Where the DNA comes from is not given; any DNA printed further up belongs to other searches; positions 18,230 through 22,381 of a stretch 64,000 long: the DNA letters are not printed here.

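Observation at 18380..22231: In-frame fusion of a GH13-like alpha-glucan enzyme with a YhaM/CdsB-type L-cysteine desulfidase domain (1283 aa)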

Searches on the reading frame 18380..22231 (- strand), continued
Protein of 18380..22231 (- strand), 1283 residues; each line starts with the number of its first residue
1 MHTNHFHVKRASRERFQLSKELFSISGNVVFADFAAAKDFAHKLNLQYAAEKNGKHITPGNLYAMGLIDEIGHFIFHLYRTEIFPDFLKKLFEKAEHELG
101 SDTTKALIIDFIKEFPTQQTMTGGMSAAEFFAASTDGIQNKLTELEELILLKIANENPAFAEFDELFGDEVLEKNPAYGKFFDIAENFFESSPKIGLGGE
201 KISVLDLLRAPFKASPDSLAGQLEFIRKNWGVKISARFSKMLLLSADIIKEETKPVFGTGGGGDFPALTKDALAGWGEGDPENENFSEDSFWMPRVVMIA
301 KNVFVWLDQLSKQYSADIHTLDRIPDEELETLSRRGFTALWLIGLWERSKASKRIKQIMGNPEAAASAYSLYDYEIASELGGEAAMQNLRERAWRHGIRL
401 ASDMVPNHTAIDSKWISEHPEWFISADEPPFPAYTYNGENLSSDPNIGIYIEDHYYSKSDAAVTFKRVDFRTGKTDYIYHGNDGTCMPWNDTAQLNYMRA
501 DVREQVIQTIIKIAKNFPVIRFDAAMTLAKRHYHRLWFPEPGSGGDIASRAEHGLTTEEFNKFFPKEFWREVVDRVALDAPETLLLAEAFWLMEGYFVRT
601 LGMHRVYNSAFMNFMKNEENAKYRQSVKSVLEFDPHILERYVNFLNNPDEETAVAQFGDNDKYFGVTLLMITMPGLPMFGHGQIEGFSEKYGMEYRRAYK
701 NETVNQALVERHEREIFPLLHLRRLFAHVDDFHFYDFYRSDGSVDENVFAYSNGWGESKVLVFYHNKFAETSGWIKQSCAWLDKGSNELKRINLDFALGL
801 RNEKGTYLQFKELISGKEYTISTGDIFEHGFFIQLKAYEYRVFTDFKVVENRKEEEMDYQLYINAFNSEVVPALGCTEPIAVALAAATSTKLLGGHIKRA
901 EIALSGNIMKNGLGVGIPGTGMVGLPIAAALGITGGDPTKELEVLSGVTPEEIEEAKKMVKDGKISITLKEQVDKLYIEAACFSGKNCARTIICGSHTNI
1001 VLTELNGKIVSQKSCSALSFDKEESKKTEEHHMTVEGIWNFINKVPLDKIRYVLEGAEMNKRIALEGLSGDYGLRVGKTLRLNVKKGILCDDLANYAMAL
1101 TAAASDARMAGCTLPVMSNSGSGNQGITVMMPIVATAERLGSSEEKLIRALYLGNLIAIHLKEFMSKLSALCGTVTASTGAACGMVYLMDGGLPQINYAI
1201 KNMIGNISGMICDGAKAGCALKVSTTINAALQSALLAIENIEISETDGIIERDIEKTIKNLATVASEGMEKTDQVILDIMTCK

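Call 6: find_related_loci(query=window:18380-22231:-, collection=genome_contigs, flank=6000)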
Query window:18380-22231:- (1283 aa) in genome_contigs; peptide patterns used: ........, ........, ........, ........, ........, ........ (x = any residue, [..] = any of these).
56 stretches matched a pattern; 14 encode a relative of the query (tblastn E <= 1e-3); 13 distinct loci.
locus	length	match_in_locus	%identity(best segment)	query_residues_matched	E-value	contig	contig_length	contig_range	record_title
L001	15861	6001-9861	94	1-1283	0e+0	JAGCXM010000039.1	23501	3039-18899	Bacterium isolate RGIG10212 Yak_Rumen-5__c1855662, whole genome shotgun sequence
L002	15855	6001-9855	91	1-1283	0e+0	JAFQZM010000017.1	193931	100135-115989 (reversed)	Bacterium isolate RGIG2292 Goat_Duodenum-5__c180918, whole genome shotgun sequence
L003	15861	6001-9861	90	1-1283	0e+0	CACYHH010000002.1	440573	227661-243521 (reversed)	MAG: uncultured Spirochaetales bacterium isolate RUG11946 genome assembly, contig: RUG11946_asm_2, whole genome shotgun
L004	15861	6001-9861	89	1-1283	0e+0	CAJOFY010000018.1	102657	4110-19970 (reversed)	uncultured bacterium isolate Red_deer_3_mag_66 genome assembly, contig: scaffold_779, whole genome shotgun sequence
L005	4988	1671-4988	91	1-1104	0e+0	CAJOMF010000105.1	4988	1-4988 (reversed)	uncultured bacterium isolate Reindeer_2_mag_13 genome assembly, contig: scaffold_19630, whole genome shotgun sequence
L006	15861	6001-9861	90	1-1283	0e+0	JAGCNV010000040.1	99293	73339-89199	Bacterium isolate RGIG9961 Yak_Reticulum-2__c426672, whole genome shotgun sequence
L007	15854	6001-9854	93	1-1283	0e+0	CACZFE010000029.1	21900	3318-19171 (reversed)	MAG: uncultured Spirochaetales bacterium isolate RUG12558 genome assembly, contig: RUG12558_asm_29, whole genome shotgun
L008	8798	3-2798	92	355-1283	0e+0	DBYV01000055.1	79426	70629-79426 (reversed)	MAG TPA_asm: bacterium UBP6_UBA1177 isolate UBA1177 UBA1177_contig_2587, whole genome shotgun sequence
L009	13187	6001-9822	66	1-1283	0e+0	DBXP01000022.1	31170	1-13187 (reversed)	MAG TPA_asm: bacterium UBP6_UBA1209 isolate UBA1209 UBA1209_contig_30560, whole genome shotgun sequence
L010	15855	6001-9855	93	1-1283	0e+0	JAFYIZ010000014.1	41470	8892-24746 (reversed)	Bacterium isolate RGIG7134 Water_buffalos_Abomasum-4__c201302, whole genome shotgun sequence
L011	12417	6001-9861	90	1-1283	0e+0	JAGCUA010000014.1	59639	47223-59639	Bacterium isolate RGIG10122 Yak_Rumen-4__c463943, whole genome shotgun sequence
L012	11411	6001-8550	65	5-855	0e+0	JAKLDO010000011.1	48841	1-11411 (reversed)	MAG: bacterium isolate RA.bin111 RA.bin111_11, whole genome shotgun sequence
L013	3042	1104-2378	37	857-1283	4e-69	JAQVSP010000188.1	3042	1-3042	MAG: Sphaerochaetaceae bacterium isolate STF1_277 NODE_154972_length_3042_cov_2.455918_Sandtown_F1, whole genome shotgun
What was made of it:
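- L001-L011 come from yak, goat, buffalo, red deer, reindeer and UBA assemblies (call 6).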

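Call 11: search_protein_families(library=pfam, proteins=[P0010, P0022, P0032, P0067], max_evalue=1)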
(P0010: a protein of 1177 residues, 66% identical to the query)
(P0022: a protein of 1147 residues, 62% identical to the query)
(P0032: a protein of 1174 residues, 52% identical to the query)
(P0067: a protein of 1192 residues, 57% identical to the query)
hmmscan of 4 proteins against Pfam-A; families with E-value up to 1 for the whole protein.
P0010 (1177 aa): 2 families
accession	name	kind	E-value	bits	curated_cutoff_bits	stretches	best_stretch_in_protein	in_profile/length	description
PF00128.31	Alpha-amylase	-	9.7e-09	35.4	22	1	347-709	23-358/446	Alpha amylase, catalytic domain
PF14701.12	hDGE_amylase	-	0.00025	20.7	27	1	387-451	52-125/439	Glycogen debranching enzyme, glucanotransferase domain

P0022 (1147 aa): 3 families
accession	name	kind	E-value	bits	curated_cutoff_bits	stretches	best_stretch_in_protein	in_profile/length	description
PF00128.31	Alpha-amylase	-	1.4e-08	34.9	22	1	327-690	23-359/446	Alpha amylase, catalytic domain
PF14701.12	hDGE_amylase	-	2e-06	27.7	27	1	367-430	52-124/439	Glycogen debranching enzyme, glucanotransferase domain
PF25136.1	DUF7823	-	0.025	15.6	27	1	920-968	22-68/109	Domain of unknown function (DUF7823)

P0032 (1174 aa): 1 family
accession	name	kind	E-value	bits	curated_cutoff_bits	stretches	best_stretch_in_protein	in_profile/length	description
PF00128.31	Alpha-amylase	-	4.7e-09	36.4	22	1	326-688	23-358/446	Alpha amylase, catalytic domain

P0067 (1192 aa): 2 families
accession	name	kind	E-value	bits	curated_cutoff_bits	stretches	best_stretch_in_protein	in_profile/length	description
PF00128.31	Alpha-amylase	-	2.1e-05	24.4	22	1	354-712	25-356/446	Alpha amylase, catalytic domain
PF14701.12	hDGE_amylase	-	0.073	12.6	27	1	425-456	94-125/439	Glycogen debranching enzyme, glucanotransferase domain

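Call 15: find_encoding_contigs(protein=P0015, flank=8000, max_places=2)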
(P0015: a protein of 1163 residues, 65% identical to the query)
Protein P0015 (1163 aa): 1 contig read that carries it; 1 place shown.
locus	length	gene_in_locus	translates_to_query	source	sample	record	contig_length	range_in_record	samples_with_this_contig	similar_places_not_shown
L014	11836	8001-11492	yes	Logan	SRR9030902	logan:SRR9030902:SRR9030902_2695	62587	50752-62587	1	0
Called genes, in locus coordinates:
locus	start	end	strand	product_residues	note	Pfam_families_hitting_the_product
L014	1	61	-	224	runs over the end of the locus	-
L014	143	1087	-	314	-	PF24161:CCDC39 (weak), PF00691:OmpA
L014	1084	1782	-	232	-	-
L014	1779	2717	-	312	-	-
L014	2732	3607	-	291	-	-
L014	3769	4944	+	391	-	PF04055:Radical_SAM, PF06968:BATS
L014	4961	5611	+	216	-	PF03006:HlyIII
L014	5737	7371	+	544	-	-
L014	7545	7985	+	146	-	PF09424:YqeY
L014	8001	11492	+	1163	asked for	PF00128:Alpha-amylase (weak)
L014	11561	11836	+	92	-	?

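Call 16: find_encoding_contigs(protein=P0019, flank=8000, max_places=2)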
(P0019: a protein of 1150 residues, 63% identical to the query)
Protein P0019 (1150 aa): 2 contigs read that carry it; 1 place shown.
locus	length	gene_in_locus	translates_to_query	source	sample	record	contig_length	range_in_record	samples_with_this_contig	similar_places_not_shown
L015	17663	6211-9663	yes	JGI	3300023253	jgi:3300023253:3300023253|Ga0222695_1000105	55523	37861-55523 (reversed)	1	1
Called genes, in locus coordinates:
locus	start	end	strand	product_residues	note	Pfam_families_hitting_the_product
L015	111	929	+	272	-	PF02518:HATPase_c, PF00072:Response_reg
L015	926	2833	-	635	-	-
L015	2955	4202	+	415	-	-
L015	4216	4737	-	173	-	PF01464:SLT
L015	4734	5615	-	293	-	-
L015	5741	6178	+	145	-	PF09424:YqeY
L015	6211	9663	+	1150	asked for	PF00128:Alpha-amylase (faint)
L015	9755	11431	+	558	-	PF18884:TSP3_bac (weak)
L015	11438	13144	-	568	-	-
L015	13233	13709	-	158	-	PF00692:dUTPase, PF22769:DCD (weak)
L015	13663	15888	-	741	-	-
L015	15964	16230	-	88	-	PF00312:Ribosomal_S15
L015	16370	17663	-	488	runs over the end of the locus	PF00478:IMPDH, PF03060:NMO (faint), PF00571:CBS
